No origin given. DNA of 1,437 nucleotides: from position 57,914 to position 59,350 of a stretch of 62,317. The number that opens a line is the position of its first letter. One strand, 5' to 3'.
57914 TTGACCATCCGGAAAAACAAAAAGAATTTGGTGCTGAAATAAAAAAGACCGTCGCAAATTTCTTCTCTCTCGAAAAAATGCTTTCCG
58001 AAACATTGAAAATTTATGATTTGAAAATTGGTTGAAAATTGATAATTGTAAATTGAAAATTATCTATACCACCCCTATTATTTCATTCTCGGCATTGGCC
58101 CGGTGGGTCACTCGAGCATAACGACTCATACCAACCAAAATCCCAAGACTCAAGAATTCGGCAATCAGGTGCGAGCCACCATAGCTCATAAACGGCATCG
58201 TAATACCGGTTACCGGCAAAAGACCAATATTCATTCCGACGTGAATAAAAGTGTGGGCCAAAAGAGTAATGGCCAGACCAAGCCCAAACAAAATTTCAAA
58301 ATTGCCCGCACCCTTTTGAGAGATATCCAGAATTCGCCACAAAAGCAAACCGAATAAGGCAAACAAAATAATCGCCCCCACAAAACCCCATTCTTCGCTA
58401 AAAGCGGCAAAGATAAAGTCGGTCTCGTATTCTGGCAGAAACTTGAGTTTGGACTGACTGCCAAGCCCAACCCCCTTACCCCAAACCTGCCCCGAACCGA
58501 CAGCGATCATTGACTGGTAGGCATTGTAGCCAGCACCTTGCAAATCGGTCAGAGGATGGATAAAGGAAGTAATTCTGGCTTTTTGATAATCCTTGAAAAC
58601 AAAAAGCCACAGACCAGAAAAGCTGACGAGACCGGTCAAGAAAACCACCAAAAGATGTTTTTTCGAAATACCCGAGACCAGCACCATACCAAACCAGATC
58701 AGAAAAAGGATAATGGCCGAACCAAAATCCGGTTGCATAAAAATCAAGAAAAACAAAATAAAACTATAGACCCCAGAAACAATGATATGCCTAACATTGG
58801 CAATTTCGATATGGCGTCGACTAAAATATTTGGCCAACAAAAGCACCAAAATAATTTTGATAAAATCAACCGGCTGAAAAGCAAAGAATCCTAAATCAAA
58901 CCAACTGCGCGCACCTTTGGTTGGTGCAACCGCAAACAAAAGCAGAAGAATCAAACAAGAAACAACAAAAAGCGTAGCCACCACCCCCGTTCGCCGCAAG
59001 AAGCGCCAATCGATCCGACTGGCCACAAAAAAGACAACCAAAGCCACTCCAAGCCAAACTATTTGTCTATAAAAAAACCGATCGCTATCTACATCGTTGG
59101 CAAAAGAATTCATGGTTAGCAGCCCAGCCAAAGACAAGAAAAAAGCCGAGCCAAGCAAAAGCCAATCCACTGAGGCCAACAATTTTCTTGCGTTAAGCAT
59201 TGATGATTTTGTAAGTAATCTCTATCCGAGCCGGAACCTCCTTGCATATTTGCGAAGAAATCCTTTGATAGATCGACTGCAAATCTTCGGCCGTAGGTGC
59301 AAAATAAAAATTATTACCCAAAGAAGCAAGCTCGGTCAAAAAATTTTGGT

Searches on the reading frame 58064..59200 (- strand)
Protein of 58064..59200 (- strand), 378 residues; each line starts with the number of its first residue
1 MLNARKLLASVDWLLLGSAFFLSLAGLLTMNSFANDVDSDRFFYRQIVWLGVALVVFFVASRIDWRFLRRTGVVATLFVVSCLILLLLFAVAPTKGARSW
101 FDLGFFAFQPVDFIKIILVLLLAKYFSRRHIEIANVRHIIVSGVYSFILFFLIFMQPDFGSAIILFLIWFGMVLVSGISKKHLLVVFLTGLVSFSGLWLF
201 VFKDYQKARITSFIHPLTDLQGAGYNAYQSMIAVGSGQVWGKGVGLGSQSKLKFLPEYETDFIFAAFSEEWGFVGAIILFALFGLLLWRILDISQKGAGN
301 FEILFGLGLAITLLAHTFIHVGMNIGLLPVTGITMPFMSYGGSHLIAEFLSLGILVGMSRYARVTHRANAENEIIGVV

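Call 45: find_encoding_contigs(protein=window:58064-59200:-, flank=3500, max_places=10)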
Protein window:58064-59200:- (378 aa): 2 contigs read that carry it; 2 places shown.
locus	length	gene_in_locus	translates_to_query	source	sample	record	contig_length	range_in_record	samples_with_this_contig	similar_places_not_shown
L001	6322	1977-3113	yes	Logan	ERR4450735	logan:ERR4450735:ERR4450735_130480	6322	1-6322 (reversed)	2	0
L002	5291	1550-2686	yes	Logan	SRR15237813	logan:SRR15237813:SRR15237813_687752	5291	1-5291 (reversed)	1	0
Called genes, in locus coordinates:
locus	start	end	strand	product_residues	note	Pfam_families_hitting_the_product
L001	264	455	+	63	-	-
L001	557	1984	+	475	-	PF00092:VWA, PF13519:VWA_2, PF13768:VWA_3 (weak)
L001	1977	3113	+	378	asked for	PF01098:FTSW_RODA_SPOVE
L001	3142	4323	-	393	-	PF13439:Glyco_transf_4, PF13477:Glyco_trans_4_2 (weak), PF13579:Glyco_trans_4_4, PF20706:GT4-conflict, PF00534:Glycos_transf_1, PF13692:Glyco_trans_1_4, PF13524:Glyco_trans_1_2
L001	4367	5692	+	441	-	PF02397:Bac_transf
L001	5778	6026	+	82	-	-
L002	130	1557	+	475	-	PF00092:VWA, PF13519:VWA_2, PF13768:VWA_3 (weak)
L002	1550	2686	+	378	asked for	PF01098:FTSW_RODA_SPOVE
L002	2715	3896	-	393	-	PF13439:Glyco_transf_4, PF13477:Glyco_trans_4_2 (weak), PF13579:Glyco_trans_4_4, PF20706:GT4-conflict, PF00534:Glycos_transf_1, PF13692:Glyco_trans_1_4, PF13524:Glyco_trans_1_2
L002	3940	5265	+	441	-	PF02397:Bac_transf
